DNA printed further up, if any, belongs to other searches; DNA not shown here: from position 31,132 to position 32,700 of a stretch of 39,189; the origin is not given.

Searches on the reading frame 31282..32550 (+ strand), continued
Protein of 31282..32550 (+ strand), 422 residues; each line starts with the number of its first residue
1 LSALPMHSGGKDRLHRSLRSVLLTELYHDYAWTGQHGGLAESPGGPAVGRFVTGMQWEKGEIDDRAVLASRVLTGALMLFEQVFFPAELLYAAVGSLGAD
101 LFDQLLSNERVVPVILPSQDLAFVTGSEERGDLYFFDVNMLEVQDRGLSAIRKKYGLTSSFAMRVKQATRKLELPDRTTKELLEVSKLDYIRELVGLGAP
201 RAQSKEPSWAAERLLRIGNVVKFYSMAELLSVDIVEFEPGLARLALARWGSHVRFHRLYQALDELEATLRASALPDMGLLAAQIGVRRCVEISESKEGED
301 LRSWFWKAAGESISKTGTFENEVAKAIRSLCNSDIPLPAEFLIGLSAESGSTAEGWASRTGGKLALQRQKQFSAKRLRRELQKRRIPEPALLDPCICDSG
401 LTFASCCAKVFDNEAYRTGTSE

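Call 41: predict_structure(alignment_id=A1)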
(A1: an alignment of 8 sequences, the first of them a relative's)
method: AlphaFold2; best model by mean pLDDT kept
length: 564 residues; sequences in the alignment: 8
mean_pLDDT: 60.7   pTM: 0.47
mean pLDDT of the five models: 60.7, 57.0, 51.5, 47.1, 45.6
residues with pLDDT >= 90: 11; 70-90: 211; 50-70: 151; < 50: 191
segments of 3 or more residues with pLDDT < 50: 1-6, 26-60, 154-171, 181-187, 207-220, 391-394, 412-452, 454-456, 460-518
pLDDT, mean of each block of 10 residues (from residue 1): 51 67 52 28 39 41 68 84 75 75 82 88 87 87 60 43 27 67 47 60 57 37 59 77 75 81 86 71 67 74 74 84 87 75 66 62 69 80 73 51 55 45 34 30 34 48 44 40 37 34 34 42 61 76 78 73 59
secondary structure, 60 per line:
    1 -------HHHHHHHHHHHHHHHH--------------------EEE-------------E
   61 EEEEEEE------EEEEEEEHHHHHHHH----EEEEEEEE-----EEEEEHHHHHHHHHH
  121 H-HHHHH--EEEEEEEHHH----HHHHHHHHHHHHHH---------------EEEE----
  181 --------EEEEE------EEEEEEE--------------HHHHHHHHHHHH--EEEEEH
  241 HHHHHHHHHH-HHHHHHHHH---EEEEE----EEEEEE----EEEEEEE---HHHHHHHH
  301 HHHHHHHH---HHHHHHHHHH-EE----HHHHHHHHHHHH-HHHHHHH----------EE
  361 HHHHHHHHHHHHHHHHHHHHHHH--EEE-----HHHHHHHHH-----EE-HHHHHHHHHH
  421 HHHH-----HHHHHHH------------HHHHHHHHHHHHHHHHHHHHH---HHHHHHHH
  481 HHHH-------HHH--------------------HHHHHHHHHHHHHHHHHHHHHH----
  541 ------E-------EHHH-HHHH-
elements in order: H8-23 E44-46 E60-67 E74-80 H81-88 E93-100 E106-110 H111-121 H123-127 E130-136 H144-157 E173-176 E189-193 E200-206 H221-232 E235-239 H240-250 H252-260 E264-268 E273-278 E283-289 H293-308 H312-321 H329-340 H342-348 H361-383 E386-388 H394-402 H411-424 H430-436 H449-469 H473-484 H515-536 H560-563

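Call 46: fold_search(model_id=the predicted structure, library=pdb)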
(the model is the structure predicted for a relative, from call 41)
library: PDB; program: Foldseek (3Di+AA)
matches with E <= 10: 302; with E <= 0.001: 7
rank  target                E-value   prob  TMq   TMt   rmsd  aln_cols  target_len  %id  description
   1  9jt2_B                7.8e-05  1.00  0.16  0.21  16.2       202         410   16  substrate-bound NbaSPARDA complexes (released 2025-04-02)
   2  9vx6_T                1.9e-04  1.00  0.16  0.21  21.1       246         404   12  Helical structure of gRNA-tDNA SPARDA complex (released 2026-01-14)
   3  9qcc_M                2.7e-04  1.00  0.18  0.25  19.0       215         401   15  Activated XauSPARDA filament assembly with bound dsDNA substrate (released 2025-12-17)
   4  9vx6_P                3.6e-04  1.00  0.16  0.22  23.1       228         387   12  Helical structure of gRNA-tDNA SPARDA complex (released 2026-01-14)
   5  9qcc_Q                6.5e-04  1.00  0.18  0.23  19.0       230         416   12  Activated XauSPARDA filament assembly with bound dsDNA substrate (released 2025-12-17)
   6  9qcc_A                6.8e-04  1.00  0.17  0.23  15.3       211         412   13  Activated XauSPARDA filament assembly with bound dsDNA substrate (released 2025-12-17)
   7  9jsz_J                8.7e-04  0.99  0.15  0.21  27.5       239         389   15  active NbaSPARDA complexes (released 2025-04-02)
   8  9qcc_Y                1.2e-03  1.00  0.16  0.22  17.8       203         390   15  Activated XauSPARDA filament assembly with bound dsDNA substrate (released 2025-12-17)
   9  9qbp_C                1.5e-03  1.00  0.16  0.21   7.9       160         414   13  Crystal structure of Enhydrobacter aerosaccus apo SPARDA complex (released 2025-12-17)
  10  9vx6_X                2.8e-03  1.00  0.14  0.20   9.1       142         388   15  Helical structure of gRNA-tDNA SPARDA complex (released 2026-01-14)
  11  9jt2_F                3.2e-03  0.97  0.15  0.20  15.6       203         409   13  substrate-bound NbaSPARDA complexes (released 2025-04-02)
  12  9jsz_B                1.5e-02  0.77  0.15  0.20  21.0       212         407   14  active NbaSPARDA complexes (released 2025-04-02)
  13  9qbq_C                5.0e-02  0.85  0.16  0.20   7.4       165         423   12  Crystal structure of apo SPARDA complex from Xanthobacter autotrophicus (released 2025-12-17)
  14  5oxf_B                1.3e-01  0.15  0.14  0.13  42.2       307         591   13  An oligomerised bacterial dynamin pair provides a mechanism for the long range sensing and tethering of membranes (released 2018-09-05)
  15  2w8m_B                2.2e-01  0.57  0.18  0.45   7.4       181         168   10  Structure of D212, a nuclease from a fusselovirus. (released 2009-02-03)
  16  9qcc_E                2.4e-01  0.38  0.16  0.21  14.5       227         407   11  Activated XauSPARDA filament assembly with bound dsDNA substrate (released 2025-12-17)
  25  9qcc_U                4.1e-01  0.25  0.14  0.18   9.6       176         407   16  Activated XauSPARDA filament assembly with bound dsDNA substrate (released 2025-12-17)
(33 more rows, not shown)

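Call 47: search_solved_structures(query=A4, max_evalue=1)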
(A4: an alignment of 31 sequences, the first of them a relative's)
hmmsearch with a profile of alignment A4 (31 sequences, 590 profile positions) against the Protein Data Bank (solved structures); distinct sequences matched with E-value up to 1: 11.
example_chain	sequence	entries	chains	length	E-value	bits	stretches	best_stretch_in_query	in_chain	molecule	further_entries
9l6b_C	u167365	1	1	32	1.9e-05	26.8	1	567-587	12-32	UPF0225 protein YchJ -C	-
1ozb_I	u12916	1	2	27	4.2e-05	25.6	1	568-589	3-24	Preprotein translocase secA subunit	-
1tm6_A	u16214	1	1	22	7.4e-05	24.8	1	569-588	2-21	Preprotein translocase secA subunit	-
1sx0_A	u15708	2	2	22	8.4e-05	24.6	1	567-587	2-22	SecA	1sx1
2i9w_A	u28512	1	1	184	0.0002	23.4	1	564-587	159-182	Hypothetical protein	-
3iqy_A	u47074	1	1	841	0.00073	21.5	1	554-588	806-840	Protein translocase subunit secA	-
1tf2_A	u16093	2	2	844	0.00073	21.5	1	554-588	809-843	Preprotein translocase secA subunit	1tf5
9jsb_D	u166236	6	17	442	0.0023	19.8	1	38-116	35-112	DREN-APAZ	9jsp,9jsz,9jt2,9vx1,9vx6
9l6b_A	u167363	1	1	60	0.016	17.1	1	570-589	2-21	UPF0225 protein YchJ -A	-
9vxg_A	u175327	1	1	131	0.038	15.9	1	569-589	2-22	UPF0225 protein YchJ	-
2jq5_A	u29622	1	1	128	0.7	11.7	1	572-588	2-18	SEC-C motif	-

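Call 55: predict_structure(alignment_id=A4)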
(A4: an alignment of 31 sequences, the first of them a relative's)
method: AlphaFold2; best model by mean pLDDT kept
length: 564 residues; sequences in the alignment: 31
mean_pLDDT: 85.1   pTM: 0.82
mean pLDDT of the five models: 85.1, 83.5, 81.9, 81.1, 79.1
residues with pLDDT >= 90: 247; 70-90: 252; 50-70: 54; < 50: 11
segments of 3 or more residues with pLDDT < 50: 406-412
pLDDT, mean of each block of 10 residues (from residue 1): 74 92 95 71 92 91 94 91 88 94 95 85 87 91 89 84 71 88 79 88 91 87 92 92 92 91 92 93 90 90 88 86 88 89 89 84 93 90 80 85 54 60 75 88 90 83 60 68 73 74 61 88 93 90 93 90 92
secondary structure, 60 per line:
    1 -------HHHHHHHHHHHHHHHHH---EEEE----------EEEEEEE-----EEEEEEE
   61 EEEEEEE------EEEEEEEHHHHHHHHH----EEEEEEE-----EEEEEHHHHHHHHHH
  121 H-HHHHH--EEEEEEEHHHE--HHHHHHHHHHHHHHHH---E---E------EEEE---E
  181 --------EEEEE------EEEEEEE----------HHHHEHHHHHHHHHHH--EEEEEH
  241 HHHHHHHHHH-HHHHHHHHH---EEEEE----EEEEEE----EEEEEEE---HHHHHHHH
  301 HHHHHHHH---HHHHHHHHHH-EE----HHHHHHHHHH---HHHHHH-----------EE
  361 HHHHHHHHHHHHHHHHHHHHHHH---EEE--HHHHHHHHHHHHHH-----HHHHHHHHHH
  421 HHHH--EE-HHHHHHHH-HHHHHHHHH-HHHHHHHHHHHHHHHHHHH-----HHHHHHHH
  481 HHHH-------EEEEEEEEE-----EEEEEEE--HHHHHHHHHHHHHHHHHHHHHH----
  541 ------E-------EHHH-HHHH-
elements in order: H8-24 E28-31 E42-48 E54-67 E74-80 H81-89 E94-100 E106-110 H111-121 H123-127 E130-136 H143-158 E173-176 E189-193 E200-206 H217-220 H222-232 E235-239 H240-250 H252-260 E264-268 E273-278 E283-289 H293-308 H312-321 H329-338 H342-347 H361-383 E387-389 H392-405 H411-424 H430-437 H439-447 H449-467 H473-484 E492-500 E506-512 H515-536 H560-563

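Call 58: fold_search(model_id=the predicted structure, library=pdb)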
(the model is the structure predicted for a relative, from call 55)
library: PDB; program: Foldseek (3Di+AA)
matches with E <= 10: 281; with E <= 0.001: 12
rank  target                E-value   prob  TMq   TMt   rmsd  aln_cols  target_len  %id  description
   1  9qcc_A                8.3e-06  1.00  0.21  0.28   4.2       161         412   16  Activated XauSPARDA filament assembly with bound dsDNA substrate (released 2025-12-17)
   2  9vx6_P                1.1e-05  1.00  0.20  0.28  17.2       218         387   13  Helical structure of gRNA-tDNA SPARDA complex (released 2026-01-14)
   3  9vx6_T                1.2e-05  1.00  0.19  0.25   4.1       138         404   14  Helical structure of gRNA-tDNA SPARDA complex (released 2026-01-14)
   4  9qcc_Q                1.4e-05  1.00  0.22  0.29   3.8       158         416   14  Activated XauSPARDA filament assembly with bound dsDNA substrate (released 2025-12-17)
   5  9jt2_B                1.4e-05  1.00  0.22  0.30  23.8       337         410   12  substrate-bound NbaSPARDA complexes (released 2025-04-02)
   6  9vx6_X                2.2e-05  1.00  0.20  0.29  18.6       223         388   14  Helical structure of gRNA-tDNA SPARDA complex (released 2026-01-14)
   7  9jt2_F                2.8e-05  1.00  0.21  0.28  12.9       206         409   12  substrate-bound NbaSPARDA complexes (released 2025-04-02)
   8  9qcc_M                3.9e-05  1.00  0.22  0.30   3.5       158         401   15  Activated XauSPARDA filament assembly with bound dsDNA substrate (released 2025-12-17)
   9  9qcc_Y                4.8e-05  1.00  0.22  0.31   3.6       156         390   15  Activated XauSPARDA filament assembly with bound dsDNA substrate (released 2025-12-17)
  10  9jsz_J                1.3e-04  1.00  0.19  0.27  16.7       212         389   12  active NbaSPARDA complexes (released 2025-04-02)
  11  9jsz_B                3.0e-04  1.00  0.20  0.26  18.3       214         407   14  active NbaSPARDA complexes (released 2025-04-02)
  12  9qbp_C                6.4e-04  1.00  0.19  0.26   4.7       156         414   17  Crystal structure of Enhydrobacter aerosaccus apo SPARDA complex (released 2025-12-17)
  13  9qbq_C                3.7e-03  1.00  0.18  0.24   4.5       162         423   10  Crystal structure of apo SPARDA complex from Xanthobacter autotrophicus (released 2025-12-17)
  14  9qcc_E                6.8e-03  1.00  0.18  0.24   4.3       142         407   13  Activated XauSPARDA filament assembly with bound dsDNA substrate (released 2025-12-17)
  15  9qcc_U                8.4e-03  1.00  0.16  0.22   4.4       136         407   14  Activated XauSPARDA filament assembly with bound dsDNA substrate (released 2025-12-17)
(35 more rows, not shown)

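Call 59: search_protein_families(library=ncbifam, proteins=[P0002, P0110, P0156, P0155, P0130, L003:9766-10746:+, L012:6128-7138:+], max_evalue=0.01)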
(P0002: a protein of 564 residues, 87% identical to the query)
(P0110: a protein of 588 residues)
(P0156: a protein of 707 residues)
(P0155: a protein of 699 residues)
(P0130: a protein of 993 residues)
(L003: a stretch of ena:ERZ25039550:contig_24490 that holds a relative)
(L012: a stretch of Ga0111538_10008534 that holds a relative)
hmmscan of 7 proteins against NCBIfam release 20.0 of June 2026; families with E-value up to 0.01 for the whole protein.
P0002 (564 aa): 0 families

P0110 (588 aa): 7 families
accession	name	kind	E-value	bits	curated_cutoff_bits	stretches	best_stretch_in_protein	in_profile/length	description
TIGR04102.1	SWIM_PBPRA1643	hypoth_equivalog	5.2e-07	30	68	1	562-584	86-108/108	PBPRA1643 family SWIM/SEC-C metal-binding motif protein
NF002449.0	PRK01617.1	equivalog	3e-05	24.4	141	1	566-585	135-154/154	hypothetical protein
NF004088.0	PRK05590.1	equivalog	4.5e-05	23.9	140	1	566-585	146-165/166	hypothetical protein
NF002486.0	PRK01752.1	equivalog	0.00065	19.7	120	1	563-585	133-155/157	YchJ family protein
NF001213.0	PRK00183.1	equivalog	0.00098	19.2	158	1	566-584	135-153/157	hypothetical protein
NF007704.0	PRK10396.1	equivalog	0.0019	18.2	149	1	563-583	199-219/221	hypothetical protein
NF002592.0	PRK02250.1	equivalog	0.0023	18.1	158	1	567-584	150-167/167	hypothetical protein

P0156 (707 aa): 2 families
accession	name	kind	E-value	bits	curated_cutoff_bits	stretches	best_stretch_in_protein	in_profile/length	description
NF041819.1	Dsr2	equivalog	0.00061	17.9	1400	1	123-183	116-176/1215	anti-phage defense-associated sirtuin Dsr2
NF004088.0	PRK05590.1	equivalog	0.0031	17.9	140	1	650-698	113-164/166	hypothetical protein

P0155 (699 aa): 6 families
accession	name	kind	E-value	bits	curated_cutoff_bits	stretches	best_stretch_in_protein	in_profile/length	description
NF004088.0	PRK05590.1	equivalog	1.6e-08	35.1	140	1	664-694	133-163/166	hypothetical protein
NF007704.0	PRK10396.1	equivalog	9.6e-07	29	149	1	661-695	186-220/221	hypothetical protein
NF002449.0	PRK01617.1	equivalog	3.2e-06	27.6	141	1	657-694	115-152/154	hypothetical protein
TIGR04102.1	SWIM_PBPRA1643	hypoth_equivalog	1e-05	25.9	68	1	667-694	80-107/108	PBPRA1643 family SWIM/SEC-C metal-binding motif protein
NF001213.0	PRK00183.1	equivalog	1.8e-05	24.8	158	1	675-697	133-155/157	hypothetical protein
NF002592.0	PRK02250.1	equivalog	5.8e-05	23.3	158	1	668-694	140-166/167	hypothetical protein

P0130 (993 aa): 5 families
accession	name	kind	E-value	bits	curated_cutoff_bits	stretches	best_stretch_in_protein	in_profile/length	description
TIGR04047.1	MSMEG_0565_glyc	hypoth_equivalog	1.5e-08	34.1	259.85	1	289-374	275-358/373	MSMEG_0565 family glycosyltransferase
TIGR03999.1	thiol_BshA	equivalog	0.00021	20.3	273.7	1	283-341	265-322/375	N-acetyl-alpha-D-glucosaminyl L-malate synthase BshA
NF001899.0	PRK00654.1-2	equivalog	0.00034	19.1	459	1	234-404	314-470/478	glycogen synthase GlgA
TIGR04102.1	SWIM_PBPRA1643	hypoth_equivalog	0.0027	18.1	68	1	966-990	84-108/108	PBPRA1643 family SWIM/SEC-C metal-binding motif protein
NF053787.1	GlcN_PG_synth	equivalog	0.0088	14.9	480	0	277-331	248-302/361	N-acetylglucosaminyl phosphatidylglycerol synthase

L003:9766-10746:+ (326 aa): 0 families

L012:6128-7138:+ (336 aa): 0 families

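Call 66: search_dna_similar(query=P0002, collection=plasmids, mode=protein, max_evalue=0.001, max_rows=15)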
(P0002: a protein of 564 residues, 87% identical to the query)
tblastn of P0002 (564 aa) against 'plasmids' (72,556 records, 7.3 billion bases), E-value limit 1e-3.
No match.

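Call 67: search_dna_similar(query=P0156, collection=plasmids, mode=protein, max_evalue=0.001, max_rows=15)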
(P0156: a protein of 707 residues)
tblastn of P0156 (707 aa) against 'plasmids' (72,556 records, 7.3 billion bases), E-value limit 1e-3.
Records with a match: 87; places in all: 87; records where one place covers at least 80% of the query: 0.
Best place of each record, by identity: <60% 87.
By first word of the organism name: Bacillus 26; Lactiplantibacillus 18; Vibrio 7; Sinorhizobium 5; Hymenobacter 4; Rhodococcus 2; Pantoea 2; Agrobacterium 2; Stenotrophomonas 2; Photobacterium 2; and 16 more.
By predicted mobility (MOB-suite, as given by PLSDB): non-mobilizable 38; mobilizable 26; conjugative 23.
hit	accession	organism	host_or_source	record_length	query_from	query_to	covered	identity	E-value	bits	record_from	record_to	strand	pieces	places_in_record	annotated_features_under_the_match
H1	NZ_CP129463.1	Rhodococcus sp. M8-35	cell culture,nitrile contaminated soil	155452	4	330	46%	22.0%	2e-7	62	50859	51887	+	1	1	SIR2 family protein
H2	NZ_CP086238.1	Clostridium estertheticum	single colony,bovine feces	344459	22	318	42%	23.6%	2e-4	53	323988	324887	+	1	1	SIR2 family protein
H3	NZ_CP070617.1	Rhodococcus pseudokoreensis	cell culture,rhizosphere of apple ...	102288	8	330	46%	21.7%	4e-5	55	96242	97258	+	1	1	SIR2 family protein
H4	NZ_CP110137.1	Hymenobacter sp. YIM 151858-1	whole organism,soil sample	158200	29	282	36%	26.1%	2e-5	56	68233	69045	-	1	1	SIR2 family protein | hypothetical protein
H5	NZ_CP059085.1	Pantoea ananatis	Allium cepa,onion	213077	25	288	37%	24.6%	6e-9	67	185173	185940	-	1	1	SIR2 family protein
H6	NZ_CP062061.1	Lactiplantibacillus plantarum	single cell,kimchi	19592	29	272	35%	26.0%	2e-5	56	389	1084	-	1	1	none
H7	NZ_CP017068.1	Lactiplantibacillus plantarum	Homo sapiens,cell culture,Commercial ...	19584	29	272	35%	26.0%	3e-5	56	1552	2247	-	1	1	SIR2 family protein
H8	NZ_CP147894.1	Lactiplantibacillus plantarum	Homo sapiens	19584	29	272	35%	26.0%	3e-5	56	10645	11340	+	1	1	SIR2 family protein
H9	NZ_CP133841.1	Lactiplantibacillus plantarum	single cell,kimchi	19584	29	272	35%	26.0%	3e-5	56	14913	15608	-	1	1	SIR2 family protein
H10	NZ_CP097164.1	Lactiplantibacillus plantarum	Homo sapiens,single cell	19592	29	272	35%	26.0%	3e-5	56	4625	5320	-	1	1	SIR2 family protein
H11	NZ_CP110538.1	Lactiplantibacillus plantarum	cell culture,kimchi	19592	29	272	35%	26.0%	3e-5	56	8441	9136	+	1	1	SIR2 family protein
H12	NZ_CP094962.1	Lactiplantibacillus plantarum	Homo sapiens,single cell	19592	29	272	35%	26.0%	3e-5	56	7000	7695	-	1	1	SIR2 family protein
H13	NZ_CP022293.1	Lactiplantibacillus plantarum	cell culture,kimchi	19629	29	272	35%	26.0%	3e-5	56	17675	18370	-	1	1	SIR2 family protein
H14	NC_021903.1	Lactiplantibacillus plantarum ZJ316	Homo sapiens,healthy newborn fecal ...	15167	29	272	35%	26.0%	8e-5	54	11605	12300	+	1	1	SIR2 family protein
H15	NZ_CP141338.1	Lactiplantibacillus plantarum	whole organism,fermented food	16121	29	272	35%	26.0%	8e-5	54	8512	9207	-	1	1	SIR2 family protein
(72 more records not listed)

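Call 68: search_dna_similar(query=P0110, collection=plasmids, mode=protein, max_evalue=0.001, max_rows=15)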
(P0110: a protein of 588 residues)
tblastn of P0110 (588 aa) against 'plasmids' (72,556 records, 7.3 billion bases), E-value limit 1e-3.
No match.

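Call 74: search_protein_families(library=padloc, proteins=[L003:9766-10746:+, L012:6128-7138:+, P0130, P0154], max_evalue=0.01)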
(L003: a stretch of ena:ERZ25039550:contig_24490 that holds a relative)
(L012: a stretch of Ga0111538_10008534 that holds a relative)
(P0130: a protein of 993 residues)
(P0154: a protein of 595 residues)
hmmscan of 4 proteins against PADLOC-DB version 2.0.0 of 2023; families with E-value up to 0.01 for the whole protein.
L003:9766-10746:+ (326 aa): 7 families
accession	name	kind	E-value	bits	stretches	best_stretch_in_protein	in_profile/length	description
PDLC04948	PDC-S19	-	1.6e-149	495.7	1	1-324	1-323/325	-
PDLC04950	PDC-S19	-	2.8e-54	182.7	1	14-286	10-288/353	-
PDLC04952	PDC-S19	-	1.9e-16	58.5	1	13-268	6-247/328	-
PDLC04949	PDC-S19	-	3.5e-16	57.5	1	14-268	9-248/334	-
PDLC04955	PDC-S19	-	1.1e-11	42.7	1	12-152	8-142/338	-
PDLC04954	PDC-S19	-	1.3e-11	42.5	1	13-168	7-179/330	-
PDLC04953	PDC-S19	-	2.8e-06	25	1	14-152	9-145/333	-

L012:6128-7138:+ (336 aa): 0 families

P0130 (993 aa): 0 families

P0154 (595 aa): 10 families
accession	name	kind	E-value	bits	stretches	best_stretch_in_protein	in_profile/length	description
PDLC04968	PDC-S25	-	3e-13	47.6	1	29-122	143-235/517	-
PDLC03856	LmuA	-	8.7e-12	42.9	1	27-146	116-231/433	-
PDLC00407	ThsA1|ThsA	-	1.5e-09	35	1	29-119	106-199/478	STALD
PDLC04166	Dsr1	-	1.9e-08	30.5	1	28-143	123-234/1227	-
PDLC00409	ThsA1|ThsA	-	7.9e-08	30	1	22-119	100-200/242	STALD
PDLC02420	Aga_SIR2-PNTD1-PNTD2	-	2e-05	21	1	8-127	114-234/1010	Class I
PDLC02419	Aga_SIR2-PNTD1-PNTD2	-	3.2e-05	20.9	1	10-125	104-222/558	Class I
PDLC04967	PDC-S25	-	7.8e-05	19.9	1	27-121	147-244/528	-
PDLC02401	Aga_SIR2-PNTD1-PNTD2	-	0.0024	14.7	1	27-125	94-195/524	Class I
PDLC00872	E2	-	0.0047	14.4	1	560-591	157-188/216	E2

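Call 75: search_protein_families(library=phrogs, proteins=[P0002], max_evalue=0.01)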
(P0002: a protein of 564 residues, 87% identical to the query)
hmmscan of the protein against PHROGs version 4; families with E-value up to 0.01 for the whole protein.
P0002 (564 aa): 0 families

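Call 76: find_related_loci(query=A4, collection=viral_contigs, flank=8000)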
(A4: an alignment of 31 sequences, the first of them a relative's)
Query A4 (564 aa) in viral_contigs; peptide patterns used: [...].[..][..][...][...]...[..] (x = any residue, [..] = any of these).
47 stretches matched a pattern, but none encodes a relative of the query by tblastn (E <= 1e-3).
